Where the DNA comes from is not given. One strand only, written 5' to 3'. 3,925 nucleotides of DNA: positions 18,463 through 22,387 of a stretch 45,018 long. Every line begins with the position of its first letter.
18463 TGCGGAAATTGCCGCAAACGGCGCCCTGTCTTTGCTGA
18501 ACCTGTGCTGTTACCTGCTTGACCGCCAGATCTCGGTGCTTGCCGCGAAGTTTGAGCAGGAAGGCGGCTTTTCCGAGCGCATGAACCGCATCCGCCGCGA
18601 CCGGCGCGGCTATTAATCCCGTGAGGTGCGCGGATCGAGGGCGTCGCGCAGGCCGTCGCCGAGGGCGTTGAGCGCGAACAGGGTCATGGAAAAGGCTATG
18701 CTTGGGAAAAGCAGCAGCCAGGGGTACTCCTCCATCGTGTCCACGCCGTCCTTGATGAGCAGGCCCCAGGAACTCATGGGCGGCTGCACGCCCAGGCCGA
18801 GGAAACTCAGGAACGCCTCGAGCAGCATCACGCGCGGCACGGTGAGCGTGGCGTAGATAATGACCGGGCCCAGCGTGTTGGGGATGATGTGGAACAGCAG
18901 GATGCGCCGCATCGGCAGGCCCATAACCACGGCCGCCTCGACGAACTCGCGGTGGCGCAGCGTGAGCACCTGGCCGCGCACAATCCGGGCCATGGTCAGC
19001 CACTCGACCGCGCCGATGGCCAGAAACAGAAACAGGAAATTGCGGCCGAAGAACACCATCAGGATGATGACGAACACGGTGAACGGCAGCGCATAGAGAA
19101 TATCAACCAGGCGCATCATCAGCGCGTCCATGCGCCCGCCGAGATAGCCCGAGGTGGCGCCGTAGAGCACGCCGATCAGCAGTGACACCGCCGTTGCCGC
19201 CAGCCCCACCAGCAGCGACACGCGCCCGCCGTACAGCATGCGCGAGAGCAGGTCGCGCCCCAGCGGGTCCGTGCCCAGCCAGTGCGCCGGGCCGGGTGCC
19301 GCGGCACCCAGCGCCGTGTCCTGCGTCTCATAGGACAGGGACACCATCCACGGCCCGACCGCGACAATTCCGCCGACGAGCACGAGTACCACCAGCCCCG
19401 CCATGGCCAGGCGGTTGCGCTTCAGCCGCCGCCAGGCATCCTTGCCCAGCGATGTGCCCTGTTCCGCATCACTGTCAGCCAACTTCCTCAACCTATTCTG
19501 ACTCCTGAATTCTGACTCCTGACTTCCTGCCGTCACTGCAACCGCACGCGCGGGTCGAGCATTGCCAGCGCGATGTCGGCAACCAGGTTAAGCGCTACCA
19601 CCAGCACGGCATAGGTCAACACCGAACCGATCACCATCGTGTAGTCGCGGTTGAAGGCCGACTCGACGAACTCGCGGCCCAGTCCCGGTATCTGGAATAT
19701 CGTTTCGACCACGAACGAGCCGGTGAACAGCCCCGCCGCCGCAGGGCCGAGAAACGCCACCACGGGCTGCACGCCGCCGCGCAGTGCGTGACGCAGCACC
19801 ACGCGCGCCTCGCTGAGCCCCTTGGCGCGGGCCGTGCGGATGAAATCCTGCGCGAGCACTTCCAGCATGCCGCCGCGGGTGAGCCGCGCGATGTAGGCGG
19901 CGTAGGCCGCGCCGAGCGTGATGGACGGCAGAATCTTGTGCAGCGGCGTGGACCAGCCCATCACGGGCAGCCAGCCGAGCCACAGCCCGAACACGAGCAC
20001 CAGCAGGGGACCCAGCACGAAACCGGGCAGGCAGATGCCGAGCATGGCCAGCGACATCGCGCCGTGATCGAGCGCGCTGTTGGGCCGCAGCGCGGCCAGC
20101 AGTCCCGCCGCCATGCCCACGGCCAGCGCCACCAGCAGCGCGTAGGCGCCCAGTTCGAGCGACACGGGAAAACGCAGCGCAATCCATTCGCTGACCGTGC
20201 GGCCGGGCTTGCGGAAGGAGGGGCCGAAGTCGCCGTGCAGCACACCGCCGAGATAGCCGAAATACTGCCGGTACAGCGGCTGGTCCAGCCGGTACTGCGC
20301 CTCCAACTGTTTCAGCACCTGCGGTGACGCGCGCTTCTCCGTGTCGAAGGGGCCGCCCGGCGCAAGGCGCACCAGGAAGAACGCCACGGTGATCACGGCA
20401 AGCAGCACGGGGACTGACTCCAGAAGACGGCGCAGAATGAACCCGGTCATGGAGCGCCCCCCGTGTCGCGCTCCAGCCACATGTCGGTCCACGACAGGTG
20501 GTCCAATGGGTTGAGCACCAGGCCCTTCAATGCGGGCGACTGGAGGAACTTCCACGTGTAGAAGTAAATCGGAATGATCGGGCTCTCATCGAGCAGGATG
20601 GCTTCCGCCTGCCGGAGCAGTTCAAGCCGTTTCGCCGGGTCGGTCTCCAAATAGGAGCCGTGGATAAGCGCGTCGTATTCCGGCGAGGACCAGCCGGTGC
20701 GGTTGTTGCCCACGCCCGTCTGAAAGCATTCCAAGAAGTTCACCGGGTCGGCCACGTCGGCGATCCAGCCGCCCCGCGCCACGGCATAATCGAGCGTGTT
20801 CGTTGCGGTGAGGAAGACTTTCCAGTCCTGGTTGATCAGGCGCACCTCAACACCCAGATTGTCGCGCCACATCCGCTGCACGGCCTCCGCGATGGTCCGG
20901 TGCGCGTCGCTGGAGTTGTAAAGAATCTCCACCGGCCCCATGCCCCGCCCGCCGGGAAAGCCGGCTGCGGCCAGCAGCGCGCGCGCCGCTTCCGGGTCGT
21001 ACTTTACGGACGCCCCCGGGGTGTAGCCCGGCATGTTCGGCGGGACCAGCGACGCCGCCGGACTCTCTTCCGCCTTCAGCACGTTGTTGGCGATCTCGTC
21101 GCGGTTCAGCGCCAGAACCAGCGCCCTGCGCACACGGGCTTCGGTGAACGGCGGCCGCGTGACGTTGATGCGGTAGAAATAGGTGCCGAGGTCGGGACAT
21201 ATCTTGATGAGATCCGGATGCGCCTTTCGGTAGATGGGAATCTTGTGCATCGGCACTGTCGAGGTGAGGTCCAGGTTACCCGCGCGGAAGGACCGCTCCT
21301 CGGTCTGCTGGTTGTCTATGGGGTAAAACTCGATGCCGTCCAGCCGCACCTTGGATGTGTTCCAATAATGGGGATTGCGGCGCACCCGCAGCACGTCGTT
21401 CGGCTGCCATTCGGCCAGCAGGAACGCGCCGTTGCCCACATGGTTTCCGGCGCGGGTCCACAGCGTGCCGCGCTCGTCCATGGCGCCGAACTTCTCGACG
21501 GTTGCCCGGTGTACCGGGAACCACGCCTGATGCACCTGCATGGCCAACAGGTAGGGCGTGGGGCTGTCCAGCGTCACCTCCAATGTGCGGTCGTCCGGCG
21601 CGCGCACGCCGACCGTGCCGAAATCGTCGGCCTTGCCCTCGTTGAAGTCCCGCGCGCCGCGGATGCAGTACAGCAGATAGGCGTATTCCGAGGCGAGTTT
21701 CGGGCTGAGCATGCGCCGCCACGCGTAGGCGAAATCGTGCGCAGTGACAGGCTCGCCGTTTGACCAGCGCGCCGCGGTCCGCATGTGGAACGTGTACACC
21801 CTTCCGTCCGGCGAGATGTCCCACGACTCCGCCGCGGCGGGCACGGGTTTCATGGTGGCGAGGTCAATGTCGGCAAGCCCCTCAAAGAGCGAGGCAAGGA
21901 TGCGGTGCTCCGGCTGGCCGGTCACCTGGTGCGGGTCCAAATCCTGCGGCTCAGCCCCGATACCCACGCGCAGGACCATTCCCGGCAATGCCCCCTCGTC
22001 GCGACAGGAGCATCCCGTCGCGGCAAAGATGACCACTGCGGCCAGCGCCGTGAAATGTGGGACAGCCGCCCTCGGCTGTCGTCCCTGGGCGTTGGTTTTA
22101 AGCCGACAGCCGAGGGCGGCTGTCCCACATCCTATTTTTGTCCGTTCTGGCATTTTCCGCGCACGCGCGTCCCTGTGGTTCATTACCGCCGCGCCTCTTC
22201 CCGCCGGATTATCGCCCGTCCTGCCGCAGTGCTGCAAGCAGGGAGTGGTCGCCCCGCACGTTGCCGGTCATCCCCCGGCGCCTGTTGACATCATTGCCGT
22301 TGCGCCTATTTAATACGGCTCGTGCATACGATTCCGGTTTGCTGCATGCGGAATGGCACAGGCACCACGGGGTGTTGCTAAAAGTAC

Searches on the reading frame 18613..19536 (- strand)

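Call 26: search_protein_families(library=pfam, proteins=[window:18613-19536:-], max_evalue=0.00001)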
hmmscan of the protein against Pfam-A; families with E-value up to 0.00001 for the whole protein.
window:18613-19536:- (307 aa): 2 families
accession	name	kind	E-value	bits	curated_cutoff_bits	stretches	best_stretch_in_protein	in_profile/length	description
PF00528.27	BPD_transp_1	-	5.4e-28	98.4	26.4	1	122-305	1-183/184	Binding-protein-dependent transport system inner membrane component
PF12911.12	OppC_N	-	5.4e-14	52.2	23.9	1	29-75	1-47/53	N-terminal TM domain of oligopeptide transport permease C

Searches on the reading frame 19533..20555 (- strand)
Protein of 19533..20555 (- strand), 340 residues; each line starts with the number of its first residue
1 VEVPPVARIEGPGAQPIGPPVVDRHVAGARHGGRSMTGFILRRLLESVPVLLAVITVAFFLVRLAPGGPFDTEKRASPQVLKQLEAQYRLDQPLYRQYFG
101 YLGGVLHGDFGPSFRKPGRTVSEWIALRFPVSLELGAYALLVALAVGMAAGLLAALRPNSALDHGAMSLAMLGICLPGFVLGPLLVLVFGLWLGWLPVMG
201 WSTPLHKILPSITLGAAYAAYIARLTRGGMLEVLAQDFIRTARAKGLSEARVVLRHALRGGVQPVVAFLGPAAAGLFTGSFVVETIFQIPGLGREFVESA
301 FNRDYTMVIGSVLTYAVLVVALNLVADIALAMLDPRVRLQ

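Call 26: search_protein_families(library=pfam, proteins=[window:19533-20555:-], max_evalue=0.00001)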
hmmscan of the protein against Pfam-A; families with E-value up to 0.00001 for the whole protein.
window:19533-20555:- (340 aa): 2 families
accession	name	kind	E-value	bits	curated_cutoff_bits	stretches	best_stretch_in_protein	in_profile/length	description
PF00528.27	BPD_transp_1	-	7.3e-40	137.1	26.4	1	147-338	1-183/184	Binding-protein-dependent transport system inner membrane component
PF19300.4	BPD_transp_1_N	-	1.1e-08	35.7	23.8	1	36-109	1-76/114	Binding-prot-dependent transport system membrane comp, N-term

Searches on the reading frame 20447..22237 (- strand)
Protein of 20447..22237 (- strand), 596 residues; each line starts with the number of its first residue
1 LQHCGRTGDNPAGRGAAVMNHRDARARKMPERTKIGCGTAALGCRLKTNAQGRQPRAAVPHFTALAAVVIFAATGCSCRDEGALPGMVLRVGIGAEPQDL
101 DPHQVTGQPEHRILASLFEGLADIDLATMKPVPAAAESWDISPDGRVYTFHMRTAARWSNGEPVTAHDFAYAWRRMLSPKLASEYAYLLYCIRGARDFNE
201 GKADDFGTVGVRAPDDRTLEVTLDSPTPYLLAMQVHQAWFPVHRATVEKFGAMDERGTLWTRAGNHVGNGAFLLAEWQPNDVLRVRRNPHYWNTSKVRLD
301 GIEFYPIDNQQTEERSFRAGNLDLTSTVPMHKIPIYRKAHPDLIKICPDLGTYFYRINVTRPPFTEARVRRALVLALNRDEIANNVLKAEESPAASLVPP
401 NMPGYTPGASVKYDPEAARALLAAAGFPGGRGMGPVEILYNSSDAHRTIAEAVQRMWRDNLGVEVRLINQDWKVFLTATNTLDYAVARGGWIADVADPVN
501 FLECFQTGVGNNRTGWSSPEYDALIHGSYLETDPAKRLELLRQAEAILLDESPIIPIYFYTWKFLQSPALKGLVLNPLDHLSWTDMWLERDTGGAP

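Call 26: search_protein_families(library=pfam, proteins=[window:20447-22237:-], max_evalue=0.00001)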
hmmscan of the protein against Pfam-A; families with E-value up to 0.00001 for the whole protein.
window:20447-22237:- (596 aa): 1 family
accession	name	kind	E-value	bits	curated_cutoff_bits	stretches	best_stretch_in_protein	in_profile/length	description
PF00496.27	SBP_bac_5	-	1.8e-94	317.4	32.4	1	130-511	1-366/368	Bacterial extracellular solute-binding proteins, family 5 Middle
